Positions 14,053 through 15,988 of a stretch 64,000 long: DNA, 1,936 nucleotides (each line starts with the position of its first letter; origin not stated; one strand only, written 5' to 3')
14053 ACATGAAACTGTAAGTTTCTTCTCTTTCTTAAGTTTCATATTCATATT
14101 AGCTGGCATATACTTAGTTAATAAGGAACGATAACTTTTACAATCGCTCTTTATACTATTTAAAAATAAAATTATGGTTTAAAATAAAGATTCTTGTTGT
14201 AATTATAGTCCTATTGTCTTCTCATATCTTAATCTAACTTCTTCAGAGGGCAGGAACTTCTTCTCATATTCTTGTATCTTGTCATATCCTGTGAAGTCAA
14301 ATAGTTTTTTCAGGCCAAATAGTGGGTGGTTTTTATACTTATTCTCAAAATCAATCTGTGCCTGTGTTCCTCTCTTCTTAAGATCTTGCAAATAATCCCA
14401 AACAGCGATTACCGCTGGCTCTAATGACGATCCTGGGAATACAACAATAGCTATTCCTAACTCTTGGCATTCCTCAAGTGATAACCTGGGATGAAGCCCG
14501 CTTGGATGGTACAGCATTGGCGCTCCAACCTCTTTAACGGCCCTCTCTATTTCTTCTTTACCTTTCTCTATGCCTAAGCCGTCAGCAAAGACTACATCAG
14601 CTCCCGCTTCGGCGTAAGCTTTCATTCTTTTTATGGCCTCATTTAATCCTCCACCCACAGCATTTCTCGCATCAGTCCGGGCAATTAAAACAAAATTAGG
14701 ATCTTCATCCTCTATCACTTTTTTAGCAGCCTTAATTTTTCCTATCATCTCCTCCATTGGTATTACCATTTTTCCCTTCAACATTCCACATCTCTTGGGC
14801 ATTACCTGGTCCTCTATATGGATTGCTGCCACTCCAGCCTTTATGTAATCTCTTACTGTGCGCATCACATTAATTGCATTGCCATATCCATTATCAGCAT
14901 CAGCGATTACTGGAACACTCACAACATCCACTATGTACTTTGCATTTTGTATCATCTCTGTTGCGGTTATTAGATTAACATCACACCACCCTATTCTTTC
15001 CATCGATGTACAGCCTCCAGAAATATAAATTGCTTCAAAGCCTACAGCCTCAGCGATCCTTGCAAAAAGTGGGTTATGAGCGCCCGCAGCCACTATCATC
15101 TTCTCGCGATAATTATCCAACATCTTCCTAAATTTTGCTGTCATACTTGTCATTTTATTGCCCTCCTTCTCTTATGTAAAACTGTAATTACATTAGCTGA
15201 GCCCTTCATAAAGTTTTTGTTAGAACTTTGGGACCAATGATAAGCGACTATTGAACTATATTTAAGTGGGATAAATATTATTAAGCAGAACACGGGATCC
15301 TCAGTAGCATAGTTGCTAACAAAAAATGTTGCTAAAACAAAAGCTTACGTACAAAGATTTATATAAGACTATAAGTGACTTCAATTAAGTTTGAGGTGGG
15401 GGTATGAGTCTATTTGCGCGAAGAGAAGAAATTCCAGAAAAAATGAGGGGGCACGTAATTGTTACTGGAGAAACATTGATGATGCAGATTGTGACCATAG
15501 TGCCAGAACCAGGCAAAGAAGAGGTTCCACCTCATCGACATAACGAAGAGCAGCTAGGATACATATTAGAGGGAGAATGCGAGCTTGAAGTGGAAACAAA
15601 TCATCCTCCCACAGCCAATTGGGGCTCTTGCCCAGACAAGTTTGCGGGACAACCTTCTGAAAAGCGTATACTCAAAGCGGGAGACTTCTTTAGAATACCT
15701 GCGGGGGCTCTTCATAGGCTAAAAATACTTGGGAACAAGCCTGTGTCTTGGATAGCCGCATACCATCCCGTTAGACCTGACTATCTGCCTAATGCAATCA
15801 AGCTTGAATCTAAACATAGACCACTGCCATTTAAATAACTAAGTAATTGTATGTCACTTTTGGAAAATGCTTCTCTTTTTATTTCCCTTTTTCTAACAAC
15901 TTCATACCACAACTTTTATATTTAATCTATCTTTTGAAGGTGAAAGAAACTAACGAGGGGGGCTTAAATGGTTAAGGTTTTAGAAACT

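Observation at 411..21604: A 21-kb catabolic island: Mo-hydroxylase, three amidohydrolase-2 enzymes, a PEPM/ICL-family lyase, a cupin, two fumarate-reductase-like flavoproteins and a Liv-type importer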

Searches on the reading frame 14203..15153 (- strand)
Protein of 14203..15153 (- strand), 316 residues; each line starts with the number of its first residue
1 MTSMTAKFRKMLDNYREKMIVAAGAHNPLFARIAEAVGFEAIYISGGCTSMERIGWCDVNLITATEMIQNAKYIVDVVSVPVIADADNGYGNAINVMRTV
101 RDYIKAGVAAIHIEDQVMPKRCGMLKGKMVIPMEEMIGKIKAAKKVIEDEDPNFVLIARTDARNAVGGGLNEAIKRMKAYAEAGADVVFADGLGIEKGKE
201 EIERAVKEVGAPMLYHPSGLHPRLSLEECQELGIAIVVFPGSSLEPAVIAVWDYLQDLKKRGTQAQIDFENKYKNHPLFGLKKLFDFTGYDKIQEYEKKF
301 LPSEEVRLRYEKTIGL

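Call 4: search_protein_families(library=pfam, proteins=[window:14203-15153:-])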
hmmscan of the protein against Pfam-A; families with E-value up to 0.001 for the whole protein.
window:14203-15153:- (316 aa): 2 families
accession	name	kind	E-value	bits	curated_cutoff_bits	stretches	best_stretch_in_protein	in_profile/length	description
PF13714.12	PEP_mutase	-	3.2e-50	171.4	31.5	1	16-251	7-232/240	Phosphoenolpyruvate phosphomutase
PF00463.27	ICL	-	2.7e-16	59.6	26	1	75-165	146-236/526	Isocitrate lyase family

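Call 6: search_protein_families(library=ncbifam, proteins=[window:14203-15153:-], max_evalue=0.00001)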
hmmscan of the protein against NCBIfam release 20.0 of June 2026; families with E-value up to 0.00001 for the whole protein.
window:14203-15153:- (316 aa): 8 families
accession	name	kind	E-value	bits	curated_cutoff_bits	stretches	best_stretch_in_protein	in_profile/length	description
TIGR02317.1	prpB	equivalog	1e-71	241.4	354.4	1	6-274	3-262/285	methylisocitrate lyase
NF008455.0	PRK11320.1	equivalog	1.5e-57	195.1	353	1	3-267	6-263/295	methylisocitrate lyase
TIGR02319.1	CPEP_Pphonmut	equivalog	3.8e-55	187.2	420.05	1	7-301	7-290/294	carboxyvinyl-carboxyphosphonate phosphorylmutase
TIGR02320.1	PEP_mutase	equivalog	7e-38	130.2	319.55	1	9-268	2-267/284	phosphoenolpyruvate mutase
TIGR02321.1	Pphn_pyruv_hyd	equivalog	2e-35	122.3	374.4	1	17-300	14-288/290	phosphonopyruvate hydrolase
NF011645.0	PRK15063.1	equivalog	5.5e-21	74.9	562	1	78-165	146-234/430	isocitrate lyase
TIGR01346.1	isocit_lyase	equivalog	1.4e-20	73.2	275.9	1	71-165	143-237/527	isocitrate lyase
NF005074.0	PRK06498.1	equivalog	1.4e-14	53.6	446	1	77-177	176-275/531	isocitrate lyase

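Call 15: search_solved_structures(query=window:14203-15153:-, max_evalue=0.001)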
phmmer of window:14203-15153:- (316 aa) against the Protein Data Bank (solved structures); distinct sequences matched with E-value up to 0.001: 46.
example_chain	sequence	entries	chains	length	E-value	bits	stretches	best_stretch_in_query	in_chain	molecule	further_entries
3fa3_A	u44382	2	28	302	6.3e-48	167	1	5-263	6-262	2,3-dimethylmalate lyase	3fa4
4iqd_A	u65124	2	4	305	3.9e-46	161.1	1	7-278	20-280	Carboxyvinyl-carboxyphosphonate phosphorylmutase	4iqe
3eoo_A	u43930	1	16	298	4.3e-44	154.4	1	4-265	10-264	Methylisocitrate lyase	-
3lye_A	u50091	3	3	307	9.5e-44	153.2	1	6-266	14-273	Oxaloacetate acetyl hydrolase | Oxaloacetate acetylhydrolase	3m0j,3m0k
1mum_A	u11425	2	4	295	1.6e-40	142.7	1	16-268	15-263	2-methylisocitrate lyase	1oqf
5unc_A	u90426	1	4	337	4.4e-40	141.2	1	20-301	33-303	PHOSPHOENOLPYRUVATE PHOSPHOMUTASE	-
1o5q_A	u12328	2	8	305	8.8e-40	140.2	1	16-267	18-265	Probable methylisocitrate lyase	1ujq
1xg3_A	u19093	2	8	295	3.9e-39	138.1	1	16-268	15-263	Probable methylisocitrate lyase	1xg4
9hra_A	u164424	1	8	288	5.3e-38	134.4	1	8-265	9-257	2-methylisocitrate lyase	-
1zlp_A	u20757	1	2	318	6.1e-38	134.2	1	19-265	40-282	petal death protein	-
9hgk_A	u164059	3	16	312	6.3e-38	134.1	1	8-265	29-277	2-methylisocitrate lyase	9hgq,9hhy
9hgo_A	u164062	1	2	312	1.6e-37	132.8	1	8-265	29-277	2-methylisocitrate lyase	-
9hhs_A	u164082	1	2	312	2.3e-37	132.3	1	8-265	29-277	2-methylisocitrate lyase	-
6t4v_C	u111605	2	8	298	4.3e-37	131.4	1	17-267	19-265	2-methylisocitrate lyase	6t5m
3b8i_A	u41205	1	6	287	1.1e-33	120.2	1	4-262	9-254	PA4872 oxaloacetate decarboxylase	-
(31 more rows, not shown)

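Call 16: find_homologous_proteins(query=window:14203-15153:-, max_evalue=1e-30)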
Query window:14203-15153:- (316 aa): 5287 proteins with E <= 1e-30 among 8000 candidates; the best 120 are listed.
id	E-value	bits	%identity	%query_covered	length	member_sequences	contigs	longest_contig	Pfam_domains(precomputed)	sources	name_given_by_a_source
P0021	3.3e-205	698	100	99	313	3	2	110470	PF13714.13,PF00463.28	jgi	-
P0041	4.1e-187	639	90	100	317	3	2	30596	PF13714.13,PF00463.28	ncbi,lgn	ncbi:MAG: isocitrate lyase/PEP mutase family protein [Candidatus Bathyarchaeia archaeon]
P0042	9.6e-165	565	78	99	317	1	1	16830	PF13714.13,PF00463.28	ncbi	ncbi:MAG: isocitrate lyase/PEP mutase family protein [Candidatus Bathyarchaeia archaeon]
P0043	3.1e-140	485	69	99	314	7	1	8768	PF13714.13,PF00463.28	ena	-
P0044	8.4e-137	474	67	99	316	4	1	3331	PF13714.13,PF00463.28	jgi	-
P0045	4.9e-133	461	65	99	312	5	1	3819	PF13714.13,PF00463.28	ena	-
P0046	2.3e-125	436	63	97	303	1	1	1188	PF13714.13,PF00463.28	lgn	-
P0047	2.7e-123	429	62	99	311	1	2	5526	PF13714.13,PF00463.28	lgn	-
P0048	2.3e-121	423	61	99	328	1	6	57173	PF13714.13,PF00463.28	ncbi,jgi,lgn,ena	ncbi:MAG: isocitrate lyase/PEP mutase family protein [Candidatus Baldrarchaeia archaeon]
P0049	1.1e-120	421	58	99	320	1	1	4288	PF13714.13,PF00463.28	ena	-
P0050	4.6e-120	419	58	99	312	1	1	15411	PF13714.13,PF00463.28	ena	-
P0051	6.3e-120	418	60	99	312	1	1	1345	PF13714.13,PF00463.28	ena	-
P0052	1.2e-119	417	58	99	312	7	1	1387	PF13714.13,PF00463.28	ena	-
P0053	8.7e-119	414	58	99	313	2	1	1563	PF13714.13,PF00463.28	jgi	-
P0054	6.6e-118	412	58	98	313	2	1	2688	PF13714.13,PF00463.28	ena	-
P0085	6.4e-113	395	55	97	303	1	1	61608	PF13714.13,PF00463.28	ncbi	-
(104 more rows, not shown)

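Call 17: find_encoding_contigs(protein=P0048, flank=10000, max_places=2)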
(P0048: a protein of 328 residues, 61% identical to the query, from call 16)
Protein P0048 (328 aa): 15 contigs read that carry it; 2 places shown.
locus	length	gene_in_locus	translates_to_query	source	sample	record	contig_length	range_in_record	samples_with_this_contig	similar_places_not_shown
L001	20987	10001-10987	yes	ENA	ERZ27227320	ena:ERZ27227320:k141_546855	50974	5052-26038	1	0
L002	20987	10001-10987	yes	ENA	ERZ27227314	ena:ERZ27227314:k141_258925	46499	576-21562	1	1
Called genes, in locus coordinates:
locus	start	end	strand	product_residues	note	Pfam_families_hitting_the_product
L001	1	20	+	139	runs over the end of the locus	-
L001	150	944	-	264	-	PF21350:Cas6_I-A (weak), PF10040:CRISPR_Cas6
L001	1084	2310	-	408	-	PF01979:Amidohydro_1, PF07969:Amidohydro_3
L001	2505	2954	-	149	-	PF01850:PIN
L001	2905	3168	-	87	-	PF04014:MazE_antitoxin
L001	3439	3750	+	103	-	-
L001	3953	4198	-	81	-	-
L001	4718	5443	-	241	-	PF02463:SMC_N (weak), PF13175:AAA_15, PF13304:AAA_21 (weak)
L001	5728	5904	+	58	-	-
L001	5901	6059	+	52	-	-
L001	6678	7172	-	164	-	-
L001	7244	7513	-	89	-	-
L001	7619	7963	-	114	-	-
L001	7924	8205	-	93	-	PF26688:RHH_12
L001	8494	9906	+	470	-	PF04389:Peptidase_M28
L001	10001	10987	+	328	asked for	PF13714:PEP_mutase, PF00463:ICL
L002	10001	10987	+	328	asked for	PF13714:PEP_mutase, PF00463:ICL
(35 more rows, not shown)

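Call 18: find_encoding_contigs(protein=P0042, flank=10000, max_places=2)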
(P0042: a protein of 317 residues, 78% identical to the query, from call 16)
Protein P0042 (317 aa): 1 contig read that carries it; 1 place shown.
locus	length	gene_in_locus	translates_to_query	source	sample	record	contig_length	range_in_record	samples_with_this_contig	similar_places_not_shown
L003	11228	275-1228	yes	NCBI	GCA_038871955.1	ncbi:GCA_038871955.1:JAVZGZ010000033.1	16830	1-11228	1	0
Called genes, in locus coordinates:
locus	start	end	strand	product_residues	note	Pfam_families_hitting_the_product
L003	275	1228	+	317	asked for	PF13714:PEP_mutase, PF00463:ICL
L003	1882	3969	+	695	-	PF05378:Hydant_A_N, PF01968:Hydantoinase_A, PF19278:Hydant_A_C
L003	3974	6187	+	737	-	PF02538:Hydantoinase_B, PF08882:Acetone_carb_G (weak)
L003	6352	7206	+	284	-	PF00892:EamA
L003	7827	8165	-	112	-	PF03551:PadR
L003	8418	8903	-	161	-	-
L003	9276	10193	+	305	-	PF01073:3Beta_HSD, PF01370:Epimerase, PF02719:Polysacc_synt_2 (weak), PF13460:NAD_binding_10, PF16363:GDP_Man_Dehyd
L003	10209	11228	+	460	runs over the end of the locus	PF01565:FAD_binding_4, PF02913:FAD-oxidase_C (weak)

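Call 19: find_encoding_contigs(protein=P0085, flank=10000, max_places=2)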
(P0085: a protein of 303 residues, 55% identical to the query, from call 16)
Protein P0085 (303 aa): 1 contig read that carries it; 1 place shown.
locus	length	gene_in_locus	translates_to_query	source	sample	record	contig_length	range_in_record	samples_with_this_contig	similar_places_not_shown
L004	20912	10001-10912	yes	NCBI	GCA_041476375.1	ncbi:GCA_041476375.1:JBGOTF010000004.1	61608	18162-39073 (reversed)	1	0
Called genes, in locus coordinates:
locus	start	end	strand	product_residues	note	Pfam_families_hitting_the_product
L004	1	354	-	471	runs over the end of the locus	PF13660:DUF4147, PF05161:MOFRL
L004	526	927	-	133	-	PF01042:Ribonuc_L-PSP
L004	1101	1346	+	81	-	PF06961:DUF1294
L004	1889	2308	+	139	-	PF21619:DUF6855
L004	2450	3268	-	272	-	PF13743:Thioredoxin_5, PF01323:DSBA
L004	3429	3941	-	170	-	PF01047:MarR (weak), PF08279:HTH_11 (faint), PF12802:MarR_2 (weak), PF13404:HTH_AsnC-type (weak), PF13412:HTH_24, PF25212:HVO_A0114 (faint), PF12840:HTH_20 (weak), PF01037:AsnC_trans_reg (weak)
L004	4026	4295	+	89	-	PF02416:TatA_B_E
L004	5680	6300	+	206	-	-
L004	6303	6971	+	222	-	-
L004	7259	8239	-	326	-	PF02979:NHase_alpha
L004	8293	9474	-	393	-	PF07690:MFS_1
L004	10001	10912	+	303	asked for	PF13714:PEP_mutase, PF00463:ICL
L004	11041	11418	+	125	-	-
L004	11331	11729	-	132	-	PF01243:PNPOx_N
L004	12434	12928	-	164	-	PF14470:bPH_3, PF12773:DZR (weak), PF13240:Zn_Ribbon_1, PF13248:Zn_ribbon_3 (weak)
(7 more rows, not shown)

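Call 23: find_encoding_contigs(protein=P0041, flank=10000, max_places=2)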
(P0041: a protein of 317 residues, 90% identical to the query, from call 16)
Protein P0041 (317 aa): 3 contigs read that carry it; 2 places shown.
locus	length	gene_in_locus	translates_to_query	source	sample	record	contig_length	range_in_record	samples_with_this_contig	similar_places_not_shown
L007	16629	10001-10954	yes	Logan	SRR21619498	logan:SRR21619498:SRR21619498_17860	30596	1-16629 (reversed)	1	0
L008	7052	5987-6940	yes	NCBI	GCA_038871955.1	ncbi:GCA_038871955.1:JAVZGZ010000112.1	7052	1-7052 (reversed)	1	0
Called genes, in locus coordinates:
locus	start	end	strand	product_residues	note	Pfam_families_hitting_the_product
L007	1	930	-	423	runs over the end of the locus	PF13433:Peripla_BP_5 (weak), PF13458:Peripla_BP_6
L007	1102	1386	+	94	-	PF04879:Molybdop_Fe4S4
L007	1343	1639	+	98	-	-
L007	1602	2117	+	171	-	PF00384:Molybdopterin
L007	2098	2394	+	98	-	-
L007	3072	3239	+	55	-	-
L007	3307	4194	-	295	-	PF04909:Amidohydro_2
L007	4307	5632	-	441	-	PF00890:FAD_binding_2, PF01134:GIDA (faint), PF01266:DAO (faint), PF03486:HI0933_like (weak), PF07992:Pyr_redox_2 (weak), PF12831:FAD_oxidored (weak)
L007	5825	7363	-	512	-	PF13085:Fer2_3, PF13183:Fer4_8, PF13237:Fer4_10 (weak), PF13534:Fer4_17 (weak), PF02754:CCG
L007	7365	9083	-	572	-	PF00890:FAD_binding_2, PF01266:DAO (faint), PF03486:HI0933_like (weak), PF07992:Pyr_redox_2 (faint), PF02910:Succ_DH_flav_C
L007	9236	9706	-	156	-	PF00190:Cupin_1 (weak), PF07883:Cupin_2 (weak), PF02311:AraC_binding (faint), PF07883:Cupin_2 (weak)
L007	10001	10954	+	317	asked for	PF13714:PEP_mutase, PF00463:ICL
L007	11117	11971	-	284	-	PF00892:EamA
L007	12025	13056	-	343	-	PF04909:Amidohydro_2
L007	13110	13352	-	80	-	PF02597:ThiS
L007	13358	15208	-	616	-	PF02730:AFOR_N, PF01314:AFOR_C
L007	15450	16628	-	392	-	?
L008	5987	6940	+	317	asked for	PF13714:PEP_mutase, PF00463:ICL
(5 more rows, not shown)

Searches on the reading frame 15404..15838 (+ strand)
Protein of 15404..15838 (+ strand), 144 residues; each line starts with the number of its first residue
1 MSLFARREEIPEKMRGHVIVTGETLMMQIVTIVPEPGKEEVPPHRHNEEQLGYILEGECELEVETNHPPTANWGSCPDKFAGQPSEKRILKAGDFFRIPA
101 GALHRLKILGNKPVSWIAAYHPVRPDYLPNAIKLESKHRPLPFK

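Call 4: search_protein_families(library=pfam, proteins=[window:15404-15838:+])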
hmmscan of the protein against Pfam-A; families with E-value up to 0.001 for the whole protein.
window:15404-15838:+ (144 aa): 4 families
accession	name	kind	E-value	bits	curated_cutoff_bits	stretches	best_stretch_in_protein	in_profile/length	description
PF07883.17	Cupin_2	-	2.4e-15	56.4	27.2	2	35-65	6-35/70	Cupin domain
PF00190.28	Cupin_1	-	9.1e-06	25.7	22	1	41-120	46-113/151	Cupin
PF02311.25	AraC_binding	-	3.1e-05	24.2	21.1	1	40-117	15-72/135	AraC-like ligand binding domain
PF05899.18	Cupin_3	-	0.00033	20.7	23.5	0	47-102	24-60/74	EutQ-like cupin domain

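Call 6: search_protein_families(library=ncbifam, proteins=[window:15404-15838:+], max_evalue=0.00001)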
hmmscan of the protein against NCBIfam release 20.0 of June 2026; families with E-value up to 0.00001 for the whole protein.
window:15404-15838:+ (144 aa): 0 families

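Call 53: predict_structure(protein=window:15404-15838:+)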
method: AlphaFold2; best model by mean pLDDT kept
length: 144 residues; sequences in the alignment: 1
mean_pLDDT: 39.8   pTM: 0.32
mean pLDDT of the five models: 39.8, 36.0, 34.9, 33.4, 31.5
residues with pLDDT >= 90: 0; 70-90: 0; 50-70: 8; < 50: 136
segments of 3 or more residues with pLDDT < 50: 1-26, 28-89, 91-93, 99-105, 108-144
pLDDT, mean of each block of 10 residues (from residue 1): 32 40 45 42 37 36 42 31 43 48 47 46 38 37 26
secondary structure, 60 per line:
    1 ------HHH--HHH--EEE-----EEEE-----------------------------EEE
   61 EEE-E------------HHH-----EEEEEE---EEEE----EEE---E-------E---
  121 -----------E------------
elements in order: E17-19 E25-28 E58-63 E86-91 E95-98 E103-105
